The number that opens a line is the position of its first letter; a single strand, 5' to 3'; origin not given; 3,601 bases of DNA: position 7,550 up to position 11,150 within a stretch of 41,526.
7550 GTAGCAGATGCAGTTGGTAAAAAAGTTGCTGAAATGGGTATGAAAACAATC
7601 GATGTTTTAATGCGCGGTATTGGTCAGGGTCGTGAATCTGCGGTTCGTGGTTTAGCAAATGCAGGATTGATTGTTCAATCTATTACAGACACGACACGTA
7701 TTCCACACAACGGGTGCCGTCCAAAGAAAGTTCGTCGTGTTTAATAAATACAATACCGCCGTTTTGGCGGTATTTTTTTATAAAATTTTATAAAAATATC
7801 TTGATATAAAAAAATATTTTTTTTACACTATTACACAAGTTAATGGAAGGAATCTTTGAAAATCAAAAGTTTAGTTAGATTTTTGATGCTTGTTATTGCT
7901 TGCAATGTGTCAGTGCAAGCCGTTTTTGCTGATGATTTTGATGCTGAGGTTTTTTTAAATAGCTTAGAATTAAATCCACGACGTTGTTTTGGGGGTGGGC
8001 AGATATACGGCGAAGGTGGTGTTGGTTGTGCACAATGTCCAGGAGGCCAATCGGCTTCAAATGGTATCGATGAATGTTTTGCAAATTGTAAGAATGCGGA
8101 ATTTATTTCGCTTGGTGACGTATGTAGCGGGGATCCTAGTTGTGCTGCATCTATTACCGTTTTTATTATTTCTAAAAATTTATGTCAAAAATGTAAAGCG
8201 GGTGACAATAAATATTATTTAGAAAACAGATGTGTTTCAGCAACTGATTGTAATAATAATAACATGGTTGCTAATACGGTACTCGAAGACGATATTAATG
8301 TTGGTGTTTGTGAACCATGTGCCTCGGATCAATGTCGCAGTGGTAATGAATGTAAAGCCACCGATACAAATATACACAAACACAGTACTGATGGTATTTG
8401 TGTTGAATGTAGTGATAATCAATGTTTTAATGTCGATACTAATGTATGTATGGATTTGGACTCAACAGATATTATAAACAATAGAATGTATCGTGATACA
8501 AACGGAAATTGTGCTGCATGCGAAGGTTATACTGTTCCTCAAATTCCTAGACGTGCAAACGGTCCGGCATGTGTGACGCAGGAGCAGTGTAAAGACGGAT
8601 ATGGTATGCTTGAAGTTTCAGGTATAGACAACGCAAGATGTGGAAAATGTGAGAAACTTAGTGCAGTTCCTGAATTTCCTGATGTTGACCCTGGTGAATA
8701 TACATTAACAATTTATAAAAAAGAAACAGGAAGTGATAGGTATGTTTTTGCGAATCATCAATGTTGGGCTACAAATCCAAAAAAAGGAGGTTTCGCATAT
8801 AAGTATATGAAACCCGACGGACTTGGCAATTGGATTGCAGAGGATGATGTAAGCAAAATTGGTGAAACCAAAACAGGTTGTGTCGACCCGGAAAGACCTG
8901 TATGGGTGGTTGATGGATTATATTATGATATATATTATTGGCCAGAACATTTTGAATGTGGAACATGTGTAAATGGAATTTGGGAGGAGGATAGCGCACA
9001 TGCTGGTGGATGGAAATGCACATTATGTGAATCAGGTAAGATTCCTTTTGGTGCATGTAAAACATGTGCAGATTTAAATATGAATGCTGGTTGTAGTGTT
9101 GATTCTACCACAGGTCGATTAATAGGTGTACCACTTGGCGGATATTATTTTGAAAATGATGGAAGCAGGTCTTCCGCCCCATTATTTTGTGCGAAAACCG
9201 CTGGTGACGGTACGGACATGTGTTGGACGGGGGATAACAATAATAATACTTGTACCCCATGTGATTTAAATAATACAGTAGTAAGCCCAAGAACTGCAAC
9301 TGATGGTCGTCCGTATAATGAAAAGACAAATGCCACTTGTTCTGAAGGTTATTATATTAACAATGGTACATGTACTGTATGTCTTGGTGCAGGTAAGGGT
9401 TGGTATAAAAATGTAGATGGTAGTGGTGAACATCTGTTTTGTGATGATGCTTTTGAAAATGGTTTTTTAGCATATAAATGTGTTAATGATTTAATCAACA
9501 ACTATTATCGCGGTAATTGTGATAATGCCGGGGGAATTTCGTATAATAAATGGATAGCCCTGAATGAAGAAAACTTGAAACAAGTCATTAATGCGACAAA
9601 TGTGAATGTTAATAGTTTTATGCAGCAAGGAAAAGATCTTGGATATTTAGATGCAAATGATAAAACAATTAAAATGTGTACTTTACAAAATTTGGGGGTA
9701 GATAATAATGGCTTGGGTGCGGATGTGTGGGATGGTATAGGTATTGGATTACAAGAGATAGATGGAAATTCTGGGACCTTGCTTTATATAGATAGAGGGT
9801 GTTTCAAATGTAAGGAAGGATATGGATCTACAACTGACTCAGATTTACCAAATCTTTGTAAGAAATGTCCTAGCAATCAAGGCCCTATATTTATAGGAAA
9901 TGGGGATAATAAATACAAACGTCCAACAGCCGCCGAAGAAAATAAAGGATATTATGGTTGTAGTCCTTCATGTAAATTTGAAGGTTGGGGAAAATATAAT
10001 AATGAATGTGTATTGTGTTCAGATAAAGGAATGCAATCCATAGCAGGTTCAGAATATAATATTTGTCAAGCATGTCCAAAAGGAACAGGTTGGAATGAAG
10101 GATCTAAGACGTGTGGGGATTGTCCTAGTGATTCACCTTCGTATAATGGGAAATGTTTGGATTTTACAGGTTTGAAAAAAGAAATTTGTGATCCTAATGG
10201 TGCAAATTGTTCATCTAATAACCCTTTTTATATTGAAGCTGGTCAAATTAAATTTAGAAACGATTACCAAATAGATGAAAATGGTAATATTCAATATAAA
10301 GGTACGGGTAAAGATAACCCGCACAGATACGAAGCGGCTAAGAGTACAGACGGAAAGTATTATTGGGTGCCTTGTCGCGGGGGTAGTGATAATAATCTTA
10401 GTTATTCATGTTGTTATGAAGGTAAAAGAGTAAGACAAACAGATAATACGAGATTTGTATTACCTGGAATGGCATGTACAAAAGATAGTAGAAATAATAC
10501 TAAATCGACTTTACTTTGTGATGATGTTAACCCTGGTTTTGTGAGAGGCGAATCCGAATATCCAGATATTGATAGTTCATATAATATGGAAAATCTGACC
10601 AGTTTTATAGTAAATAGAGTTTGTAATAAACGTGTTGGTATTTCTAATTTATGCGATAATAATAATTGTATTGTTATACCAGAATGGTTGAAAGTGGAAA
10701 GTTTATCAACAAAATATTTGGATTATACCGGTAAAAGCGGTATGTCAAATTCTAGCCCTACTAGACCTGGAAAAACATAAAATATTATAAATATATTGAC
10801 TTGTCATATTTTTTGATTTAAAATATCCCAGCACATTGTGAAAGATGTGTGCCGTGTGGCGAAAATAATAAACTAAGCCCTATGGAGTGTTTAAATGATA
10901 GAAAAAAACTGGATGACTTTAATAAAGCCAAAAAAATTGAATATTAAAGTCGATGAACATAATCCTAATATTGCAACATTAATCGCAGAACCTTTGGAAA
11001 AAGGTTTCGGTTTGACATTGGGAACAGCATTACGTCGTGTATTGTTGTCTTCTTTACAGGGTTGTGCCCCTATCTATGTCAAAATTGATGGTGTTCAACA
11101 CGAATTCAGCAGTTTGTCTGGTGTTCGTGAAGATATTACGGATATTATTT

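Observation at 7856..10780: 974-aa secreted protein built from CxxC repeats resembling eukaryotic furin/ephrin-receptor-like/VSP cysteine-rich modules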

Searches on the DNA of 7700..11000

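Call 83: search_rna_families(source=window, start=7700, end=11000, threshold=evalue, max_evalue=1)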
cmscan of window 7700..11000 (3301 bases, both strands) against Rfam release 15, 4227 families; matches with E-value up to 1: 1.
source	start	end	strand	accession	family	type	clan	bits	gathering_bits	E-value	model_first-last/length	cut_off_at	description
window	7700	7781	+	RF00022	GcvB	Gene;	-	17.5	42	0.92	95-204/204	5'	GcvB RNA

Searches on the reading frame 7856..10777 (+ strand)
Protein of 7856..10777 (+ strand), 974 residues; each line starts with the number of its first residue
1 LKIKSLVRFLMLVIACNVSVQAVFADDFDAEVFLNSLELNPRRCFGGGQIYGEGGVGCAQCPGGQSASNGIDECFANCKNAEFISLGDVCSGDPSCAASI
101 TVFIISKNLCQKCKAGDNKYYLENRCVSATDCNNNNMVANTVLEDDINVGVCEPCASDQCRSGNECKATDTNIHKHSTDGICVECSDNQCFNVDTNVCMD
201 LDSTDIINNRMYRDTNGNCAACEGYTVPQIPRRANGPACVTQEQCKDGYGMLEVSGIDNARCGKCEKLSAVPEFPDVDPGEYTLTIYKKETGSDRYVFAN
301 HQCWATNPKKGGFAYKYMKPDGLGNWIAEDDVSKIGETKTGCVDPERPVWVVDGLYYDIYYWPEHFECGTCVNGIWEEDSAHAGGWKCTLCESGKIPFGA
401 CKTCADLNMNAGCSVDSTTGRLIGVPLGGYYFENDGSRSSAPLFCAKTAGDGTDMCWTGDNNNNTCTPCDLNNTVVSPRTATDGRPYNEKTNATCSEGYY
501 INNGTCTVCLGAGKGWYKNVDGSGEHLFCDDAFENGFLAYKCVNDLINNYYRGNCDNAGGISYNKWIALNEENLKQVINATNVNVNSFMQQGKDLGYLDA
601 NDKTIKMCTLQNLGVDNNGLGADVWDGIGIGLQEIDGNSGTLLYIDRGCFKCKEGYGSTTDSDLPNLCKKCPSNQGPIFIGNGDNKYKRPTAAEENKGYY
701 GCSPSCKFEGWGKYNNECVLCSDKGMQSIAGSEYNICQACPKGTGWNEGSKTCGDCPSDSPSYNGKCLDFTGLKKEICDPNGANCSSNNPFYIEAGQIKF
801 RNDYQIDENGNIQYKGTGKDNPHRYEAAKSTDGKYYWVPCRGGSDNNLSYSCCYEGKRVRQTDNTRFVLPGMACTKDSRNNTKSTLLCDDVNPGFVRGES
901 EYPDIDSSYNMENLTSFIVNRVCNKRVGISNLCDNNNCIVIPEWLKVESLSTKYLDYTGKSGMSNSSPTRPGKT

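Call 5: search_protein_families(library=pfam, proteins=[window:7856-10777:+], max_evalue=10)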
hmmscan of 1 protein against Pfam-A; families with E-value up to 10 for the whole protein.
window:7856-10777:+ (974 aa): 3 families
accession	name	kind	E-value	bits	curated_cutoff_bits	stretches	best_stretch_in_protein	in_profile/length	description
PF14686.12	fn3_3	-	0.026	14.7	24.4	1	274-291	39-56/75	Polysaccharide lyase family 4, domain II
PF01491.21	Frataxin_Cyay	-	0.23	12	21.3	1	299-336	58-92/107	Frataxin-like domain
PF09681.16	Phage_rep_org_N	-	0.29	11.6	23.3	1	553-612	38-98/121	N-terminal phage replisome organiser (Phage_rep_org_N)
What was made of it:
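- On Ephrin_rec_like / GCC2_GCC3 (PF07699): Whole protein: no hit at E <= 10 (call 5).
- On Giardia VSP (PF03302): No Pfam hit (call 5).
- No thioredoxin-fold, ferredoxin or zinc-ribbon family hit (call 5).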

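Call 6: search_protein_families(library=ncbifam, proteins=[window:7856-10777:+], max_evalue=10)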
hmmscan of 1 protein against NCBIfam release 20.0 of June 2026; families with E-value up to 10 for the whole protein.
window:7856-10777:+ (974 aa): 0 families

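Call 7: search_solved_structures(query=window:7856-10777:+, max_evalue=10, show_alignments=2)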
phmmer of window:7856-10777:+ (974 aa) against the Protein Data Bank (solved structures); distinct sequences matched with E-value up to 10: 2.
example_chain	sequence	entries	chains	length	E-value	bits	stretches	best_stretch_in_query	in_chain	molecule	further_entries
5d5g_B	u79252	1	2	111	0.79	10.6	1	495-529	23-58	Tuber agglutinin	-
5d9z_B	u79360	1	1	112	0.81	10.5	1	495-529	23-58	Tuber agglutinin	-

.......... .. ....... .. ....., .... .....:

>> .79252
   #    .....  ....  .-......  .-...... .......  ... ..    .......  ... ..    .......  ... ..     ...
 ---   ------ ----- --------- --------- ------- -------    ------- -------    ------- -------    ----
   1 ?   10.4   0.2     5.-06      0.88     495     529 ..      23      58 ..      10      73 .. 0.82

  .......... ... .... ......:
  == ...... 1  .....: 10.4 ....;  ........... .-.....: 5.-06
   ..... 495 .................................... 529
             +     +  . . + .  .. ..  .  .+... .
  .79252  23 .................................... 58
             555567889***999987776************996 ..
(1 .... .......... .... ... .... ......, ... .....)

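Call 8: find_homologous_proteins(query=window:7856-10777:+, max_evalue=0.001)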
Query window:7856-10777:+ (974 aa): 2 proteins with E <= 0.001 among 3746 candidates.
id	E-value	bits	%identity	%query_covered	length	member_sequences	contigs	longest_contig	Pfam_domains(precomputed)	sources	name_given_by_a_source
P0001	0.0e+0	2307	100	99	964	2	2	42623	-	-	-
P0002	7.7e-192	658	43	97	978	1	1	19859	-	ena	-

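Call 10: find_encoding_contigs(protein=P0002, flank=10000)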
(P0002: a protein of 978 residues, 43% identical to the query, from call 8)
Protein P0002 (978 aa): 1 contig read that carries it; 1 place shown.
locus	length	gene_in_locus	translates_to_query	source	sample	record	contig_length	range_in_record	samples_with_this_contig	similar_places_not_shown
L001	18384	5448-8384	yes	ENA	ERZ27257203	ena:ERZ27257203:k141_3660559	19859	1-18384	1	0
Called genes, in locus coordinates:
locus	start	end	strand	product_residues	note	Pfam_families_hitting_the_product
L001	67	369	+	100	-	PF00253:Ribosomal_S14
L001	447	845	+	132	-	PF00410:Ribosomal_S8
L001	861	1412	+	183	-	PF00347:Ribosomal_L6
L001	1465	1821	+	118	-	PF00861:Ribosomal_L18p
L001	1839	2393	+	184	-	PF00333:Ribosomal_S5, PF03719:Ribosomal_S5_C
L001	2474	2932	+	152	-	PF00828:Ribosomal_L27A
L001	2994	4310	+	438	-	PF00344:SecY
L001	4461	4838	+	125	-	PF00416:Ribosomal_S13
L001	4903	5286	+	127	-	PF00411:Ribosomal_S11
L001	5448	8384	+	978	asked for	-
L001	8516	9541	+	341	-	PF01193:RNA_pol_L, PF01000:RNA_pol_A_bac, PF03118:RNA_pol_A_CTD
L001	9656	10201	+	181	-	PF01196:Ribosomal_L17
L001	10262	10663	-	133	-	-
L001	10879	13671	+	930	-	-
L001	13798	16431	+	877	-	-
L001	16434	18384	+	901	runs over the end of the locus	-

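Call 11: find_encoding_contigs(protein=P0001, flank=10000)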
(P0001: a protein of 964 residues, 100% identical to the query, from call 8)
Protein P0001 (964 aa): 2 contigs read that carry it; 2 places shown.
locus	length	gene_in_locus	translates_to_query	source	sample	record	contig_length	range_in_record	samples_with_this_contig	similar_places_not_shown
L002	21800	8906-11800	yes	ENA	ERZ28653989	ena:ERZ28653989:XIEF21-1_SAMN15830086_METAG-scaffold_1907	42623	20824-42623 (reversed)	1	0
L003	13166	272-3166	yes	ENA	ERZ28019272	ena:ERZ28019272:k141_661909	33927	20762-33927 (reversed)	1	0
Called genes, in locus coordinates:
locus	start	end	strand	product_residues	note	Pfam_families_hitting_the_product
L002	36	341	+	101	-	PF00237:Ribosomal_L22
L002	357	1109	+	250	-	PF05316:VAR1 (faint), PF07650:KH_2, PF00189:Ribosomal_S3_C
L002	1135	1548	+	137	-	PF00252:Ribosomal_L16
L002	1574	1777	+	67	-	PF00831:Ribosomal_L29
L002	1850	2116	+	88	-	PF00366:Ribosomal_S17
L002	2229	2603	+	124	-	PF00238:Ribosomal_L14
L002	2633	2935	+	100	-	PF00467:KOW, PF17136:ribosomal_L24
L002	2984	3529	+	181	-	PF00281:Ribosomal_L5, PF00673:Ribosomal_L5_C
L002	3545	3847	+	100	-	PF00253:Ribosomal_S14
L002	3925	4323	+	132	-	PF00410:Ribosomal_S8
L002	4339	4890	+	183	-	PF00347:Ribosomal_L6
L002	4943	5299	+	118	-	PF00861:Ribosomal_L18p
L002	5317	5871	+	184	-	PF00333:Ribosomal_S5, PF03719:Ribosomal_S5_C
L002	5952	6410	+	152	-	PF00828:Ribosomal_L27A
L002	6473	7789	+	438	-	PF00344:SecY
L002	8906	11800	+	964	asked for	-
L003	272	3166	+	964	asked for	-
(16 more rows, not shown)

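Call 15: find_related_loci(query=A1, collection=genome_contigs, flank=10000)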
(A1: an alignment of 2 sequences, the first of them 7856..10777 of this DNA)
Query A1 (974 aa) in genome_contigs; peptide patterns used: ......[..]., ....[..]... (x = any residue, [..] = any of these).
244 stretches matched a pattern, but none encodes a relative of the query by tblastn (E <= 1e-3).
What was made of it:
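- Tried and rejected: The GTDB species-representative scan found no relative of the protein (call 15).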

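Call 21: search_protein_families(library=pfam, proteins=[L001:5397-8381:+], max_evalue=1)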
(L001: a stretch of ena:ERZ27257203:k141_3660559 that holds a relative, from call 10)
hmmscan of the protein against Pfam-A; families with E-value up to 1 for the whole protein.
L001:5397-8381:+ (995 aa): 0 families

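Call 40: predict_structure(alignment_id=A1)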
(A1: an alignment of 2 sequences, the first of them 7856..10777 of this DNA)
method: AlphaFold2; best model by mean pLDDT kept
length: 974 residues; sequences in the alignment: 2
mean_pLDDT: 26.9   pTM: 0.19
mean pLDDT of the five models: 26.9, 26.4, 24.6, 24.3, 23.8
residues with pLDDT >= 90: 0; 70-90: 0; 50-70: 0; < 50: 974
segments of 3 or more residues with pLDDT < 50: 1-974
pLDDT, mean of each block of 10 residues (from residue 1): 24 24 25 26 22 23 26 27 23 26 25 28 32 34 29 31 26 25 23 21 25 36 31 31 35 21 20 24 22 22 25 29 31 28 24 21 25 34 33 28 29 31 27 24 28 29 28 25 24 30 32 31 30 25 22 22 24 30 32 28 27 25 25 26 28 27 29 26 24 26 26 26 27 28 33 32 25 26 28 30 35 34 29 28 27 25 25 27 27 22 24 26 25 28 27 24 22 21
secondary structure, 60 per line:
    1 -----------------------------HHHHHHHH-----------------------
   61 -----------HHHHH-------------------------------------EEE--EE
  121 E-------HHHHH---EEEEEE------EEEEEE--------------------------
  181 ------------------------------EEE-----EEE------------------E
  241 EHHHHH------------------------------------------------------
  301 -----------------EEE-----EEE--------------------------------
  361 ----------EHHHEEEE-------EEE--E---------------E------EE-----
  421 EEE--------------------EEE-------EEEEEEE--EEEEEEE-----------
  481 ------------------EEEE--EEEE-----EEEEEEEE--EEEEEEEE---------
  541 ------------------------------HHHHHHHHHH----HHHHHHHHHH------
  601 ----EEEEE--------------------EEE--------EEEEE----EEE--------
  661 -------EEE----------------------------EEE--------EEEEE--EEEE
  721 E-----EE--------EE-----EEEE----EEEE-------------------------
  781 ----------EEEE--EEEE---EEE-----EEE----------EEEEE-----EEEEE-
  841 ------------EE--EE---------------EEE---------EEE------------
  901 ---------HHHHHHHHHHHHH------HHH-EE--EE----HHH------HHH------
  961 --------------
elements in order (helices of 4 or more, strands of 3 or more residues): H30-37 H72-76 E114-116 E119-121 H129-133 E137-142 E149-154 E211-213 E219-221 H242-246 E318-320 E326-328 E375-378 E386-388 E421-423 E444-446 E454-460 E463-469 E499-502 E505-508 E514-521 E524-531 H571-580 H585-594 E605-609 E630-632 E641-645 E650-652 E668-670 E699-701 E710-714 E717-721 E744-747 E752-755 E791-794 E797-800 E804-806 E812-814 E825-829 E835-839 E874-876 E886-888 H910-922
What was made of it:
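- On Ephrin_rec_like / TNFR-like / furin-like fold: AF2 on the whole protein gave pLDDT 27 (call 40).
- Whole-protein AF2 was useless (pLDDT 27, call 40).
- Tried and rejected: Whole-protein AlphaFold2 on two sequences: pLDDT 27, unusable (call 40).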

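Call 41: search_protein_representatives(protein=window:7856-10777:+)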
Query: 974 residues. Proteins with E-value up to 0.001 (for the whole library): 3; up to 1e-10: 3; up to 1e-30: 2. The best 3 are listed.
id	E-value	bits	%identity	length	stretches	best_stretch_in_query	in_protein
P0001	0.0e+00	2307.4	100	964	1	11-974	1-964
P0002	2.5e-192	657.9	51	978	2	189-959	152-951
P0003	2.0e-30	121.8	39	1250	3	461-958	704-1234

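Call 43: find_encoding_contigs(protein=P0003, flank=10000)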
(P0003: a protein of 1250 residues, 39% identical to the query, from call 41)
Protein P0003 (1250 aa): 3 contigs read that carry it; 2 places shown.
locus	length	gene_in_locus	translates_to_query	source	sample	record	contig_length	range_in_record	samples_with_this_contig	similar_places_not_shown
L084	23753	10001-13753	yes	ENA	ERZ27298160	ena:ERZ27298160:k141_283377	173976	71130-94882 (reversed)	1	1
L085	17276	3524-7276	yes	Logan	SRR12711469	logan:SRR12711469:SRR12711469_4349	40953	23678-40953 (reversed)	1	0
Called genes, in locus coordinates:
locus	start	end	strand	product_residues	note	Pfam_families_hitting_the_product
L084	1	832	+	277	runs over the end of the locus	PF00181:Ribosomal_L2_N, PF03947:Ribosomal_L2_C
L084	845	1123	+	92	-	PF00203:Ribosomal_S19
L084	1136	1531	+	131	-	PF00237:Ribosomal_L22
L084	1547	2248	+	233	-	PF07650:KH_2, PF05316:VAR1 (faint), PF00189:Ribosomal_S3_C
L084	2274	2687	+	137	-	PF00252:Ribosomal_L16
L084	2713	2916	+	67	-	PF00831:Ribosomal_L29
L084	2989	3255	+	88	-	PF00366:Ribosomal_S17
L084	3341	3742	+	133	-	PF00238:Ribosomal_L14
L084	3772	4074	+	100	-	PF00467:KOW (weak), PF17136:ribosomal_L24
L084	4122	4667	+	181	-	PF00281:Ribosomal_L5, PF00673:Ribosomal_L5_C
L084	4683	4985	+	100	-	PF00253:Ribosomal_S14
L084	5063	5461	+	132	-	PF00410:Ribosomal_S8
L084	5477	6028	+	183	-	PF00347:Ribosomal_L6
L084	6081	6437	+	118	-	PF00861:Ribosomal_L18p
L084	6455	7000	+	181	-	PF00333:Ribosomal_S5, PF03719:Ribosomal_S5_C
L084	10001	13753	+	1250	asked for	-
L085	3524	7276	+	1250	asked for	-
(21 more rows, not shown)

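Call 44: search_protein_families(library=pfam, proteins=[P0003], max_evalue=1)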
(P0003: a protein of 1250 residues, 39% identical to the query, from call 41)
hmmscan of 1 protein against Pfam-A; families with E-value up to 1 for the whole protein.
P0003 (1250 aa): 1 family
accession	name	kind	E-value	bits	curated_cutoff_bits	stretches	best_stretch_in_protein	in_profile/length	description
PF07699.19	Ephrin_rec_like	-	0.0032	17.7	23.1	1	349-388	4-41/48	Tyrosine-protein kinase ephrin type A/B receptor-like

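Call 46: find_homologous_proteins(query=A2, max_evalue=0.01)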
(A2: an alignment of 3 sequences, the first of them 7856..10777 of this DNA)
Query A2 (3 sequences) (974 aa, profile of the alignment): 2 proteins with E <= 0.01 among 4536 candidates.
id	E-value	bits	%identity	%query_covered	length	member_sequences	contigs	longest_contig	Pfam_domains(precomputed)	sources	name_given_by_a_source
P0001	0.0e+0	1683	100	99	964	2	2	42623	-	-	-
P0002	0.0e+0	1523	43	97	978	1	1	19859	-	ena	-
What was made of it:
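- This protein has no detectable eukaryotic homologue (calls 8, 41, 46).
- Tried and rejected: A profile search of the 5.8-billion-cluster collection added no member (call 46).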

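Call 47: find_related_loci(query=A2, collection=metagenome_contigs, flank=6000)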
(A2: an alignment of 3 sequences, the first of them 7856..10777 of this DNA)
Query A2 (974 aa) in metagenome_contigs; peptide patterns used: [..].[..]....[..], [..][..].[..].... (x = any residue, [..] = any of these).
234 stretches matched a pattern; 1 encode a relative of the query (tblastn E <= 1e-3); 1 distinct loci.
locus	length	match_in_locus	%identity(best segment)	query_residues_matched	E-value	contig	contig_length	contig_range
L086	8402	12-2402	43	190-957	7e-170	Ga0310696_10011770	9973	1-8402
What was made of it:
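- All lie between rpsK and rpoA (calls 8, 10, 41, 43, 46, 47).
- Tried and rejected: The JGI metagenome scan added one partial copy of allele B (call 47).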

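Call 53: search_solved_structures(query=A2, max_evalue=10, show_alignments=2)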
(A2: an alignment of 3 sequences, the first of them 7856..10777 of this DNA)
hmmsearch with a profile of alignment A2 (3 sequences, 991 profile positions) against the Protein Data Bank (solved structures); distinct sequences matched with E-value up to 10: 0.
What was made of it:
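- The protein itself fails every curated family threshold (calls 5, 6, 7, 53).
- Tried and rejected: Whole-protein Pfam, NCBIfam and PDB sequence searches, with the single sequence and with the three-sequence profile (calls 5, 6, 7, 53).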

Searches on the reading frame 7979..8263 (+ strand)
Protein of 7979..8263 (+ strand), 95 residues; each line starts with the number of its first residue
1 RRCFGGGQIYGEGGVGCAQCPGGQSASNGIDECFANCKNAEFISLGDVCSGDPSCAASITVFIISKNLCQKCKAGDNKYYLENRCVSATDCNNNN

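Call 78: search_protein_families(library=pfam, proteins=[window:7979-8263:+], max_evalue=10)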
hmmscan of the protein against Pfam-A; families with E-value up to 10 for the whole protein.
seq(95 aa): 0 families
